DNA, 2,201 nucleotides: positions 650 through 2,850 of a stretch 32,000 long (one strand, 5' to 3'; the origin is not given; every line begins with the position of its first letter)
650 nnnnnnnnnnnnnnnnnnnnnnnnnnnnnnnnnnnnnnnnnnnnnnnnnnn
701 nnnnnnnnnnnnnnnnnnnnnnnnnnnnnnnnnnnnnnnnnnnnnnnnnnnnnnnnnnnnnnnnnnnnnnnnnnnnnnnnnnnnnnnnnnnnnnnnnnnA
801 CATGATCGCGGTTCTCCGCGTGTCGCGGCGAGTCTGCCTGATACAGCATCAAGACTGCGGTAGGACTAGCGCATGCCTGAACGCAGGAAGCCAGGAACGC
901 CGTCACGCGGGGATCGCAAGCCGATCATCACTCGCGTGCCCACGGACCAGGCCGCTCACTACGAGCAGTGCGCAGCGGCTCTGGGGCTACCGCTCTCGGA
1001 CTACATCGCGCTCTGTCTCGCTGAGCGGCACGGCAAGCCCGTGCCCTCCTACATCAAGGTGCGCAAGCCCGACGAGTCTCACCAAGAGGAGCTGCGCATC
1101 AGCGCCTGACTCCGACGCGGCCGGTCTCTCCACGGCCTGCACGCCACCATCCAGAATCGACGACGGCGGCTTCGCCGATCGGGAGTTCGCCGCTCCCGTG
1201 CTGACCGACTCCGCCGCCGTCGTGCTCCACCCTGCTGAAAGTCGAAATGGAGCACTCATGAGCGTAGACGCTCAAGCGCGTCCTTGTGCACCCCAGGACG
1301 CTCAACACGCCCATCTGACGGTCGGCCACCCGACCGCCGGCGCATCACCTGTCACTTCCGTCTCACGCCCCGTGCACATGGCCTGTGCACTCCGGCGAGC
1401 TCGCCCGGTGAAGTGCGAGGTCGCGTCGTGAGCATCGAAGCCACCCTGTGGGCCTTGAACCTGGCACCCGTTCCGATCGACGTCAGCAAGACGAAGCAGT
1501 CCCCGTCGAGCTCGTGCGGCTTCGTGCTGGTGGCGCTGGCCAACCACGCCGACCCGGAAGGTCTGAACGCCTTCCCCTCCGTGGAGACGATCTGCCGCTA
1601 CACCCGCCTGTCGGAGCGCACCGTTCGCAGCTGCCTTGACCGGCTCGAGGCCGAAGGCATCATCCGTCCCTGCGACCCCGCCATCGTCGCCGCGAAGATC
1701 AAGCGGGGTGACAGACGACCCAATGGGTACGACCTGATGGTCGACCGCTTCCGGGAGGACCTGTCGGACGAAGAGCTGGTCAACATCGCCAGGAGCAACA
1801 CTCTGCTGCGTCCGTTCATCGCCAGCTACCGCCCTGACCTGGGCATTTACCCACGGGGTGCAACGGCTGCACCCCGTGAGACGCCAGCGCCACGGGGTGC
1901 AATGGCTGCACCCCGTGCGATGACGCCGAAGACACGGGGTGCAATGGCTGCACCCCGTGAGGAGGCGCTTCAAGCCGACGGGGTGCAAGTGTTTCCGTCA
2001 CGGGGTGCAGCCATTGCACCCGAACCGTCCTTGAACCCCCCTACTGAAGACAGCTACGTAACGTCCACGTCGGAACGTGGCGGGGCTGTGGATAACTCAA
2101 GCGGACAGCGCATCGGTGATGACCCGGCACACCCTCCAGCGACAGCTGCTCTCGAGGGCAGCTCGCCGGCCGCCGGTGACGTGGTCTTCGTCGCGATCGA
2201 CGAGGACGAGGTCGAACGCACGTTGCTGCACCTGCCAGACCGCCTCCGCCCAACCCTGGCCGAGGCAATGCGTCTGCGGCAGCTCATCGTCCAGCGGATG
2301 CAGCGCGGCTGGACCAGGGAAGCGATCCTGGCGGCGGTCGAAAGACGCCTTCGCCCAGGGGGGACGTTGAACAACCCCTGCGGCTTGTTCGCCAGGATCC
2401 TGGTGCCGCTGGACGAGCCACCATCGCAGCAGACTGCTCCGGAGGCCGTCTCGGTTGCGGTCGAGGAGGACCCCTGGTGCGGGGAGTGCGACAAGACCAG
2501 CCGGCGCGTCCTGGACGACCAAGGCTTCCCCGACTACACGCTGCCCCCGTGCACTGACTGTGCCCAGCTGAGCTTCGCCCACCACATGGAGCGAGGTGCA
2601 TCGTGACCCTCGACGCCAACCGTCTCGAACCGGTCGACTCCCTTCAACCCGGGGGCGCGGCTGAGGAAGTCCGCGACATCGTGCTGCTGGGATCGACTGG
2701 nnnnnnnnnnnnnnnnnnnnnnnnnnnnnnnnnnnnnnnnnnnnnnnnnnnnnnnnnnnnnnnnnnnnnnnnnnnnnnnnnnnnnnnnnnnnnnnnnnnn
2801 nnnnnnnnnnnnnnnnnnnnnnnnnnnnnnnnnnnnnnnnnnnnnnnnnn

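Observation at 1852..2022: Array of 27-bp perfect palindromes embedded in frame in the replication-initiator-like gene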

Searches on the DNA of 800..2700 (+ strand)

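Call 13: search_dna_similar(query=window:800-2700:+, collection=plasmids, mode=near, max_rows=20)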
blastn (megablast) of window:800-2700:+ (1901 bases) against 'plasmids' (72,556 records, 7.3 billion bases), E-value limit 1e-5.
No match.

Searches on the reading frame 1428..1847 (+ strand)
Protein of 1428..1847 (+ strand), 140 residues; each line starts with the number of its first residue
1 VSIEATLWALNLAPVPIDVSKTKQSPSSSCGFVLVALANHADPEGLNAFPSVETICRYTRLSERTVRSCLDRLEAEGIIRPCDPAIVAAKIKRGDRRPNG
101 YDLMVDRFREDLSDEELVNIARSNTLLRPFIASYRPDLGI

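Call 77: search_protein_representatives(protein=window:1428-1847:+)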
Query: 140 residues. Proteins with E-value up to 0.001 (for the whole library): 2603; up to 1e-10: 456; up to 1e-30: 59. The best 150 are listed.
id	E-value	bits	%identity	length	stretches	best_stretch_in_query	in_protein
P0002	4.9e-59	214.2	71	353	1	2-140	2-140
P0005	1.5e-52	193.2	66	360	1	1-139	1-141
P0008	2.0e-51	189.5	66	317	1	1-134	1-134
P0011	4.2e-49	182.0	67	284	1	2-133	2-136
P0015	1.9e-48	179.9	64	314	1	1-137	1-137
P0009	5.7e-48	178.3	68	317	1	1-135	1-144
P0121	1.2e-46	174.1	66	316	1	7-135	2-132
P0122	2.2e-45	169.9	61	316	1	1-135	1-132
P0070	1.9e-44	166.9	66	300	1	1-132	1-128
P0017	4.4e-44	165.7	61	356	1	7-132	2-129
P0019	2.3e-43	163.4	59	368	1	1-134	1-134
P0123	9.3e-42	158.2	62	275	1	1-133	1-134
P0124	4.5e-41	156.0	63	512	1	1-122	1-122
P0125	6.9e-41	155.4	68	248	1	2-117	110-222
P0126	2.3e-40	153.7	66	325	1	1-119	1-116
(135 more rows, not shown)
